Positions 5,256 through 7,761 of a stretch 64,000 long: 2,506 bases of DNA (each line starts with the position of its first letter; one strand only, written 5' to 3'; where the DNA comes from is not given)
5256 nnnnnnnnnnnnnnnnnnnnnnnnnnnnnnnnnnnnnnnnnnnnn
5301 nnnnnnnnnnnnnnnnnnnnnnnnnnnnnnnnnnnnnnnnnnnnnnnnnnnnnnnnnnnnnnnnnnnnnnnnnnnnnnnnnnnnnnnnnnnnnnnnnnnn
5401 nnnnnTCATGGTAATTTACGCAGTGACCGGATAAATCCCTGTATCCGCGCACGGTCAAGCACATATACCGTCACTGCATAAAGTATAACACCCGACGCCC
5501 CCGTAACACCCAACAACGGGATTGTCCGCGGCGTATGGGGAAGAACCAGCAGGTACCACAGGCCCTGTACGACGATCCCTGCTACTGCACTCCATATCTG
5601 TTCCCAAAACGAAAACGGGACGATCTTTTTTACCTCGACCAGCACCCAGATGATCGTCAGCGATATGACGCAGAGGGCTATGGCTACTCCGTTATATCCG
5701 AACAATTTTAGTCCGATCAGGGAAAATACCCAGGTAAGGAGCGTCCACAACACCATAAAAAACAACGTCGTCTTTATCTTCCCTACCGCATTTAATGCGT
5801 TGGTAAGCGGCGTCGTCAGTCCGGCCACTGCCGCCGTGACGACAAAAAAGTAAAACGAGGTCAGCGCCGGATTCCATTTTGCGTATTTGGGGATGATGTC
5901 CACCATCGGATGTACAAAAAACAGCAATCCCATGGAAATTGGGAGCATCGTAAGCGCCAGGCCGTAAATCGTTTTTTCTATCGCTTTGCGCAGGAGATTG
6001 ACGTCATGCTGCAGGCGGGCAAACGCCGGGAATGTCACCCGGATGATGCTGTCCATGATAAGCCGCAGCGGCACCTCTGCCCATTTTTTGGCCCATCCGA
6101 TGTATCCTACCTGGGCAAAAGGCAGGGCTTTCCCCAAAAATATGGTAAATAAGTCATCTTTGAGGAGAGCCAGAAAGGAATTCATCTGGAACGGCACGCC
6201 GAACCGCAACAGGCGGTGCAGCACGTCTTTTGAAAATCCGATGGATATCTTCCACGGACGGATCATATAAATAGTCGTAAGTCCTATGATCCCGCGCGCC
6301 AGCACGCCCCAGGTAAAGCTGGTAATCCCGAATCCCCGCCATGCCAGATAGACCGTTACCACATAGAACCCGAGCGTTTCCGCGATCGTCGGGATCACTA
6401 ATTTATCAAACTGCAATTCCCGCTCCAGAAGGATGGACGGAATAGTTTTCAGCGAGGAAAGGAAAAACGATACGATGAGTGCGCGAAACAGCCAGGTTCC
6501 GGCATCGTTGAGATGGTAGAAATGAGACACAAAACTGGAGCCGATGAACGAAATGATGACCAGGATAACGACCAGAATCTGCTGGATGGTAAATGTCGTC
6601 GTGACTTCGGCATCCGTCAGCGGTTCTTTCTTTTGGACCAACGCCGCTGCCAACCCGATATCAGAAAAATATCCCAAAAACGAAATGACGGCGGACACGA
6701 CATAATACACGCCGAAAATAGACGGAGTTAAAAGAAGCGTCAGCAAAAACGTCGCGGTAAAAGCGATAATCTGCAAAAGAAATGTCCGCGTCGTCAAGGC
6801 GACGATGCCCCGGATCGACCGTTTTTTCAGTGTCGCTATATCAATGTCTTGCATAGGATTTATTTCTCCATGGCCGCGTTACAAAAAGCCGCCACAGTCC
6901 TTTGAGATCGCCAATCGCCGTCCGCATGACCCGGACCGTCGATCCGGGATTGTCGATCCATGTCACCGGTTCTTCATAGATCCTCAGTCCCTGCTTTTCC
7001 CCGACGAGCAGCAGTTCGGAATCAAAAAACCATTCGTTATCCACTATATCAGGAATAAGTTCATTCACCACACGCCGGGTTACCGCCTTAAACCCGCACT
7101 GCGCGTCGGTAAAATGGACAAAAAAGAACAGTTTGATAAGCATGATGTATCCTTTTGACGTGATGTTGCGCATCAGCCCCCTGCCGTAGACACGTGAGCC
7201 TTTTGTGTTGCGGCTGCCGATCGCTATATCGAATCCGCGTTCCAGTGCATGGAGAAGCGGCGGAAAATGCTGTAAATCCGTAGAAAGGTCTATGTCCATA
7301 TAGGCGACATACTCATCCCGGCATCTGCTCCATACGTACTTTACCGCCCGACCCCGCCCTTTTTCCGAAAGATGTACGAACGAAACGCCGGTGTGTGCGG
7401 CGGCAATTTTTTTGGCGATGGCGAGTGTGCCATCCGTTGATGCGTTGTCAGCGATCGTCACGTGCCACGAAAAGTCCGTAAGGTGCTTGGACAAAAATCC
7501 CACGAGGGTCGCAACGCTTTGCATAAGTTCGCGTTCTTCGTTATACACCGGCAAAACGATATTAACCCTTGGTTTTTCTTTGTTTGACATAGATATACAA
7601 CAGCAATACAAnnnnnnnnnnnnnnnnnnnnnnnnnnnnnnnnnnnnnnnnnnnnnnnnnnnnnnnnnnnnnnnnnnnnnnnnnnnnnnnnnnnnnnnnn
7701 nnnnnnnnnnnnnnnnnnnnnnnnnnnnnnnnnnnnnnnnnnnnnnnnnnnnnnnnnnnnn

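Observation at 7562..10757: Tandem YfhO-like paralogs plus a third copy hidden at the window edge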

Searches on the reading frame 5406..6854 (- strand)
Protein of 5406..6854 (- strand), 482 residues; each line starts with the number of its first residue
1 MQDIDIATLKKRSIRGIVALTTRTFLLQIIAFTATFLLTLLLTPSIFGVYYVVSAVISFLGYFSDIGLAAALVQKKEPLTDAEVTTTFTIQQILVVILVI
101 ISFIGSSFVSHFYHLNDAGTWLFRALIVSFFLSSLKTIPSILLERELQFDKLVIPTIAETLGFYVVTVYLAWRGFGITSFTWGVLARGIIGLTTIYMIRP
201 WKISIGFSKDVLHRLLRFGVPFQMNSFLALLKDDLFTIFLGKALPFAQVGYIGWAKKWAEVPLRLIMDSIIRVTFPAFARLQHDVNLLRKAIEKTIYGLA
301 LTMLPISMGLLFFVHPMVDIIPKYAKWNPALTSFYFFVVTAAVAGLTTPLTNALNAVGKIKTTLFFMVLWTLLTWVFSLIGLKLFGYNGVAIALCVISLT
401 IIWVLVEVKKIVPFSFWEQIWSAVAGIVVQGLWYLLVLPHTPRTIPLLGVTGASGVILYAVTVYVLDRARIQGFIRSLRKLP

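Call 13: search_protein_families(library=pfam, proteins=[window:5406-6854:-], max_evalue=0.001)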
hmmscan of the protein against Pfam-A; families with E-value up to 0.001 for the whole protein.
window:5406-6854:- (482 aa): 2 families
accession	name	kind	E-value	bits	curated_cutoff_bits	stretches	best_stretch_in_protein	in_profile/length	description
PF13440.11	Polysacc_synt_3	-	9.2e-52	176.5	23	1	38-321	2-283/293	Polysaccharide biosynthesis protein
PF01943.22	Polysacc_synt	-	6.8e-18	65.5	28.2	1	14-282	2-274/274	Polysaccharide biosynthesis protein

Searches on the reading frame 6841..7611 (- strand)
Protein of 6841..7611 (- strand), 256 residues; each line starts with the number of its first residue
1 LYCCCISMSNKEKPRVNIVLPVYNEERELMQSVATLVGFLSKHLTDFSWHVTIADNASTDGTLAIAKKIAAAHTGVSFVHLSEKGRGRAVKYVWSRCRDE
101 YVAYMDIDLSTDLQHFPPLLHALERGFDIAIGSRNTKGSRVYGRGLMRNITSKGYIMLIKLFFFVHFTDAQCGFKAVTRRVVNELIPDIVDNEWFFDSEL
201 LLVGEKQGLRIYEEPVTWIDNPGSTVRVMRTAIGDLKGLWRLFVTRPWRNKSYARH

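Call 5: search_protein_families(library=pfam, proteins=[window:6841-7611:-], max_evalue=0.01)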
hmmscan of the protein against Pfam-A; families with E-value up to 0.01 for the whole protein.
window:6841-7611:- (256 aa): 1 family
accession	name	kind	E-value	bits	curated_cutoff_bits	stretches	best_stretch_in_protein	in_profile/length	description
PF00535.33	Glycos_transf_2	-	2.1e-22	80.3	23.3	1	18-185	2-167/168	Glycosyl transferase family 2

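Call 51: search_solved_structures(query=window:6841-7611:-, max_evalue=0.001)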
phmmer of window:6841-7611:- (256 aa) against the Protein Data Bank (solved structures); distinct sequences matched with E-value up to 0.001: 10.
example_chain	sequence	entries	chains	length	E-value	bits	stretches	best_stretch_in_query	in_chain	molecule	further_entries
5mlz_A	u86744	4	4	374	1.3e-14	57.5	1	14-185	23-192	Dolichol monophosphate mannose synthase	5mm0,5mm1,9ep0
2z87_A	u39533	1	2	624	1.8e-09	40.7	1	9-109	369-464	Chondroitin synthase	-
2z86_A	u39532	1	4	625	1.8e-09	40.7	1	9-109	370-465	Chondroitin synthase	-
9bhc_C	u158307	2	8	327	2e-06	30.7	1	15-182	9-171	Undecaprenyl-phosphate 4-deoxy-4-formamido-L-arabinose transferase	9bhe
8vxh_A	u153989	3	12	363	2.4e-06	30.5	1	15-182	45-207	Undecaprenyl-phosphate 4-deoxy-4-formamido-L-arabinose transferase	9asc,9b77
3bcv_A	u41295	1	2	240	1.1e-05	28.2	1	14-117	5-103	Putative glycosyltransferase protein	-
5eke_A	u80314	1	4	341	0.00012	24.9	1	15-212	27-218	Uncharacterized glycosyltransferase sll0501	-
5ekp_C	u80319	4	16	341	0.00012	24.9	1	15-212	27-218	Uncharacterized glycosyltransferase sll0501 | Glycosyltransferase sll0501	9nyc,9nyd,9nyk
9nye_A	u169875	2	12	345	0.00013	24.8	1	15-212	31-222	Glycosyltransferase sll0501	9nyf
9hwj_A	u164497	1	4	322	0.00026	23.8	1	15-181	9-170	Undecaprenyl-phosphate 4-deoxy-4-formamido-L-arabinose transferase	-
